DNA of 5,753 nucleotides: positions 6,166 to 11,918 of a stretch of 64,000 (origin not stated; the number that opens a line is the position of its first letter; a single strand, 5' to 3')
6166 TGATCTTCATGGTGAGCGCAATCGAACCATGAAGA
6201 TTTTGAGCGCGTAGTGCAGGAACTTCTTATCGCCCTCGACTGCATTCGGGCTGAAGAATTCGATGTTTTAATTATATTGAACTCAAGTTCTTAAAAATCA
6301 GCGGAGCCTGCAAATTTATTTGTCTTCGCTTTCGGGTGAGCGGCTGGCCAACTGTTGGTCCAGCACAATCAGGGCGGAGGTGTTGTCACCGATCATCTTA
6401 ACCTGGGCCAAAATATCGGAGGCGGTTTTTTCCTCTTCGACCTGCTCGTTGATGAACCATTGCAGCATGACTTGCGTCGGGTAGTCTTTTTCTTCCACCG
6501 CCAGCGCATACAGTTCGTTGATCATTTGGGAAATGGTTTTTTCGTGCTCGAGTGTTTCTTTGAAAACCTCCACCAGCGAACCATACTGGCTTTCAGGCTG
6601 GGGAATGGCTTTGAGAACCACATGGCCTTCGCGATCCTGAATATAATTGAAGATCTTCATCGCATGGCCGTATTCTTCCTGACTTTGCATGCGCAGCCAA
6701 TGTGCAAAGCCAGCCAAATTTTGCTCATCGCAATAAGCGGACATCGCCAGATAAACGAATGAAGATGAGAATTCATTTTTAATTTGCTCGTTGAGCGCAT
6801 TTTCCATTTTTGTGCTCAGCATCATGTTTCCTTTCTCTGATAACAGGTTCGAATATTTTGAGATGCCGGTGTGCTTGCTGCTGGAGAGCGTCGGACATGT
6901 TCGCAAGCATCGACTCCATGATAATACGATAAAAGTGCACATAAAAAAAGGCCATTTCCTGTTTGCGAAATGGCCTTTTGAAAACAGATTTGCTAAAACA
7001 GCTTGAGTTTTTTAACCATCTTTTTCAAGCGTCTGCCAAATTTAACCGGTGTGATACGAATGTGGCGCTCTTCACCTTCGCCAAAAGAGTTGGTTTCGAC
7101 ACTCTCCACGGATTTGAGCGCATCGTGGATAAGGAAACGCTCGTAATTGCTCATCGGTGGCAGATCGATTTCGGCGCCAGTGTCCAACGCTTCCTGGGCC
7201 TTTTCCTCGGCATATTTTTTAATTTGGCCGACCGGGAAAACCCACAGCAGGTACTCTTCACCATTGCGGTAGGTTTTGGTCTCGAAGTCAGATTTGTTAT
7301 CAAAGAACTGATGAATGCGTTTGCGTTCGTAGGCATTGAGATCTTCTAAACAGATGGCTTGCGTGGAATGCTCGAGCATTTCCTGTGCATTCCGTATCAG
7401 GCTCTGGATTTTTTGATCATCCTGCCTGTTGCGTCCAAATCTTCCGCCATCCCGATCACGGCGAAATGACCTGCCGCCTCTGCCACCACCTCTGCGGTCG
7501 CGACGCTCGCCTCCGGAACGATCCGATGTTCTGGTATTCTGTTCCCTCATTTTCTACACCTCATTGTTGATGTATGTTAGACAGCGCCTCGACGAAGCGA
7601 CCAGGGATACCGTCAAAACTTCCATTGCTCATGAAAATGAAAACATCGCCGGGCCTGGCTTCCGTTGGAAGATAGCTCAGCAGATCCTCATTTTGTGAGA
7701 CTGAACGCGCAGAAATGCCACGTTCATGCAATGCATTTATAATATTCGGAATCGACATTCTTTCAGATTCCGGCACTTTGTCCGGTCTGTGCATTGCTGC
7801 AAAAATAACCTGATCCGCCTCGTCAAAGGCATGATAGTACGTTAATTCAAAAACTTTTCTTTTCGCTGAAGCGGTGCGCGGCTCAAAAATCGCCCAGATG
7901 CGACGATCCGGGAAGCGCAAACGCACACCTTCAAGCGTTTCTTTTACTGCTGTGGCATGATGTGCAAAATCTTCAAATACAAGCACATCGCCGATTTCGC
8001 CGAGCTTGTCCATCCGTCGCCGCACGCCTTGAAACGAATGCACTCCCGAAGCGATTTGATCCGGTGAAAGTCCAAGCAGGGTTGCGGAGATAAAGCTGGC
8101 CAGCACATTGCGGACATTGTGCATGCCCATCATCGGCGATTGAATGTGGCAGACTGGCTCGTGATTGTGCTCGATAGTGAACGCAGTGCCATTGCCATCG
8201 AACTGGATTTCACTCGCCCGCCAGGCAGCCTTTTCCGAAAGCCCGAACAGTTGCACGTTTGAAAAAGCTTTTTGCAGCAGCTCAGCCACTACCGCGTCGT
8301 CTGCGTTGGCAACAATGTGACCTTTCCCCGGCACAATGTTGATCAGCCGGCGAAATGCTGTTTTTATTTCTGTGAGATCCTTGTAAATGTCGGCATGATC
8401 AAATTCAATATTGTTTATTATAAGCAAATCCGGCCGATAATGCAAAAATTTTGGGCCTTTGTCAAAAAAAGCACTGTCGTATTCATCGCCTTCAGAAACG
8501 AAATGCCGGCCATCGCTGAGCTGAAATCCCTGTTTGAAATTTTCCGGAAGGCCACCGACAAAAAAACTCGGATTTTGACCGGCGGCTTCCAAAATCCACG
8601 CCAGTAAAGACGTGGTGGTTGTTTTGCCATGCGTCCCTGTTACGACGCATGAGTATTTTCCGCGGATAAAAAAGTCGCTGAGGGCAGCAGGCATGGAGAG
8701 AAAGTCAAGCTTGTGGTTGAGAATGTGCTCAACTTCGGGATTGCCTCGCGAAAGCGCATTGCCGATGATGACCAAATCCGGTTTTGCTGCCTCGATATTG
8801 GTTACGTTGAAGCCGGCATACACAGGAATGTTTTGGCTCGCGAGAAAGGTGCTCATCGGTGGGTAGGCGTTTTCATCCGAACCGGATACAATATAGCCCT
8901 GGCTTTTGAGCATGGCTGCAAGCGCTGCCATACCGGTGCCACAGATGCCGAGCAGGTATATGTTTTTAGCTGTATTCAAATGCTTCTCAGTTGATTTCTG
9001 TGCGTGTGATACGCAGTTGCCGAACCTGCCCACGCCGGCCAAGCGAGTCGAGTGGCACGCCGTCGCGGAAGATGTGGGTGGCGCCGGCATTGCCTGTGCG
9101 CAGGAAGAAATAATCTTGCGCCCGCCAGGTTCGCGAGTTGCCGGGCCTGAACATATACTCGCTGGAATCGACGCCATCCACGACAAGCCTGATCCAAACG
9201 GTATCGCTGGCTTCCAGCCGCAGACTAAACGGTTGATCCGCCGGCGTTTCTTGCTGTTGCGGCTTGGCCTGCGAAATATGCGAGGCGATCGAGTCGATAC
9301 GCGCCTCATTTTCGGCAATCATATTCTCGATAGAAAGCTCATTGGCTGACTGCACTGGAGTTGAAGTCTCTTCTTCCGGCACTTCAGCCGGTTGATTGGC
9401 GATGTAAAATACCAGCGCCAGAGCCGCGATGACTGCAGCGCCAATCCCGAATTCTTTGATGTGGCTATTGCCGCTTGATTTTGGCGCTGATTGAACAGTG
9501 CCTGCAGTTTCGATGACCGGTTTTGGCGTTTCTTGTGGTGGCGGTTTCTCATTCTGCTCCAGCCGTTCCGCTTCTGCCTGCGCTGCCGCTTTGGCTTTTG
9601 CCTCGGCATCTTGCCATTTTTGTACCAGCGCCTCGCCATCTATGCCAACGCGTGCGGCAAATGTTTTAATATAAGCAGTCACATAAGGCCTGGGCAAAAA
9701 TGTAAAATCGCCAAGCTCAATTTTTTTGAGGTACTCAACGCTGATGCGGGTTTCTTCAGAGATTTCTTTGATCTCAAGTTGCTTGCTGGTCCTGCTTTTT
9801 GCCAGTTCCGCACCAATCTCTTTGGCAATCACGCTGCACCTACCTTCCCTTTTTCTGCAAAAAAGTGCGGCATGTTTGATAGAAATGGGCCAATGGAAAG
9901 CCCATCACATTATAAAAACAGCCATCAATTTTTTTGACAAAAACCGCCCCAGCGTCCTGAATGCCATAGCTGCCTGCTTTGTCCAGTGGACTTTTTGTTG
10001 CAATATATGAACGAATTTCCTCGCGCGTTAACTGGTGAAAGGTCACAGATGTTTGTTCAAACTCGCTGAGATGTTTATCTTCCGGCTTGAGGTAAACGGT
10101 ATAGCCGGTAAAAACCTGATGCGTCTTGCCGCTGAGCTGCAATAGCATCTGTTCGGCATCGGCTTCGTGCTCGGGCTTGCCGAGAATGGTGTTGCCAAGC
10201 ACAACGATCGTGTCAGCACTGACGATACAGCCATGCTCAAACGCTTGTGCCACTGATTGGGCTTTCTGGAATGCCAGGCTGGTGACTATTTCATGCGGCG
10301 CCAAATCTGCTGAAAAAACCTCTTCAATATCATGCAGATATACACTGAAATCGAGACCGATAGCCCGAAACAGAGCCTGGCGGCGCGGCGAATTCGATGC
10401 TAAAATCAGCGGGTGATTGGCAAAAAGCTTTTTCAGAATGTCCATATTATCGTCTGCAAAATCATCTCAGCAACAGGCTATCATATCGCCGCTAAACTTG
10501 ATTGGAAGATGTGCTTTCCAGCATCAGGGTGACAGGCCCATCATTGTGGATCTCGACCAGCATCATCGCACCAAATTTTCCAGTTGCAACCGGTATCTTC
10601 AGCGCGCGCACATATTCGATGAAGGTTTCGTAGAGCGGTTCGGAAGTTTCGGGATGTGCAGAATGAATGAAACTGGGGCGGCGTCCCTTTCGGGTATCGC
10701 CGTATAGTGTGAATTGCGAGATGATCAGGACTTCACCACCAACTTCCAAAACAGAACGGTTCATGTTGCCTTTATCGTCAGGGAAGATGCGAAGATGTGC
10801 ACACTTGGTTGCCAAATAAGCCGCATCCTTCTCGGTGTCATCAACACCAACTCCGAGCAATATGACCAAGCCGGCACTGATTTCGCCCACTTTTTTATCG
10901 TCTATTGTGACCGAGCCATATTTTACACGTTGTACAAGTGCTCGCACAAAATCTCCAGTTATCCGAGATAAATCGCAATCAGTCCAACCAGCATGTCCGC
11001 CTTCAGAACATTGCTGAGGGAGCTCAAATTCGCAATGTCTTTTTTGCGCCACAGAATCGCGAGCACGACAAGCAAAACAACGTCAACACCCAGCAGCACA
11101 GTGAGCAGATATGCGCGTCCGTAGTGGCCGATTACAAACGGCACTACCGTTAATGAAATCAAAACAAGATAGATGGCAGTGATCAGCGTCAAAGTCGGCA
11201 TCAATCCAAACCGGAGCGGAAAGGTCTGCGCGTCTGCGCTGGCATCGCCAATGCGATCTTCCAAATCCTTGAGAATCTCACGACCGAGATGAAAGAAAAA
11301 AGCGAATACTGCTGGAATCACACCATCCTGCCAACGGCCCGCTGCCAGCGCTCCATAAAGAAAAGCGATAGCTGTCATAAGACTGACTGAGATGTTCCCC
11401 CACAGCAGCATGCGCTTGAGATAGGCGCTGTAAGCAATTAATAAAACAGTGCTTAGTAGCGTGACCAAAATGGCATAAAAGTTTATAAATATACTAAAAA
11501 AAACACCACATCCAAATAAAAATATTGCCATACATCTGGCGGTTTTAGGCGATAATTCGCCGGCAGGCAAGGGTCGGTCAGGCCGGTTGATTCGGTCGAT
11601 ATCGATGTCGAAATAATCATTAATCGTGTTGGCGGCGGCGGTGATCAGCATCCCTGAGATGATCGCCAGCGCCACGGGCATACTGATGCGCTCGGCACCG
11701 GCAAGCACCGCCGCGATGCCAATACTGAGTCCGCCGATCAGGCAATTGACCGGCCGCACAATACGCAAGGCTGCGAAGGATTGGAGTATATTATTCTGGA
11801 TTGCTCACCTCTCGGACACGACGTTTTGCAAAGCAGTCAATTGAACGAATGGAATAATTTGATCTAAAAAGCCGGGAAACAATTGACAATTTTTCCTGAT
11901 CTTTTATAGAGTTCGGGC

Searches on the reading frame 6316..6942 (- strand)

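Call 26: search_protein_families(library=pfam, proteins=[window:6316-6942:-], max_evalue=0.0001)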
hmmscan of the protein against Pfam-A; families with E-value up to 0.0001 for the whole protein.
window:6316-6942:- (208 aa): 1 family
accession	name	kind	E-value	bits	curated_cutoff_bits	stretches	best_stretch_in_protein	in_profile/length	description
PF00210.30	Ferritin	-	1.9e-45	154.7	24.5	1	48-184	2-142/142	Ferritin-like domain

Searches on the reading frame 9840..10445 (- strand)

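Call 26: search_protein_families(library=pfam, proteins=[window:9840-10445:-], max_evalue=0.0001)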
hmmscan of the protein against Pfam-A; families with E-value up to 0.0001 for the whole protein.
window:9840-10445:- (201 aa): 1 family
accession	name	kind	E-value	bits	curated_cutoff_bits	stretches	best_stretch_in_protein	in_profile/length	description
PF02545.19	Maf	-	3.6e-58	196.8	27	1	12-193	1-185/187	Maf-like protein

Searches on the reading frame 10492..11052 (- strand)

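Call 26: search_protein_families(library=pfam, proteins=[window:10492-11052:-], max_evalue=0.0001)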
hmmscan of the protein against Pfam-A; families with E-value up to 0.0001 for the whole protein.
window:10492-11052:- (186 aa): 1 family
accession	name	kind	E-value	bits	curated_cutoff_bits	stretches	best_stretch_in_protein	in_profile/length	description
PF02580.21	Tyr_Deacylase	-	8e-57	192.1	25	1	37-179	1-144/144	D-Tyr-tRNA(Tyr) deacylase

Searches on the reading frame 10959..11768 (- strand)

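Call 27: search_protein_families(library=pfam, proteins=[window:10959-11768:-], max_evalue=0.0001)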
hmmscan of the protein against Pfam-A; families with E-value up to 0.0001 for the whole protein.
window:10959-11768:- (269 aa): 1 family
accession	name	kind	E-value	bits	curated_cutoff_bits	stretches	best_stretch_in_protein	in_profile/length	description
PF01040.23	UbiA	-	5.2e-42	144.3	34.2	1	18-244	7-237/250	UbiA prenyltransferase family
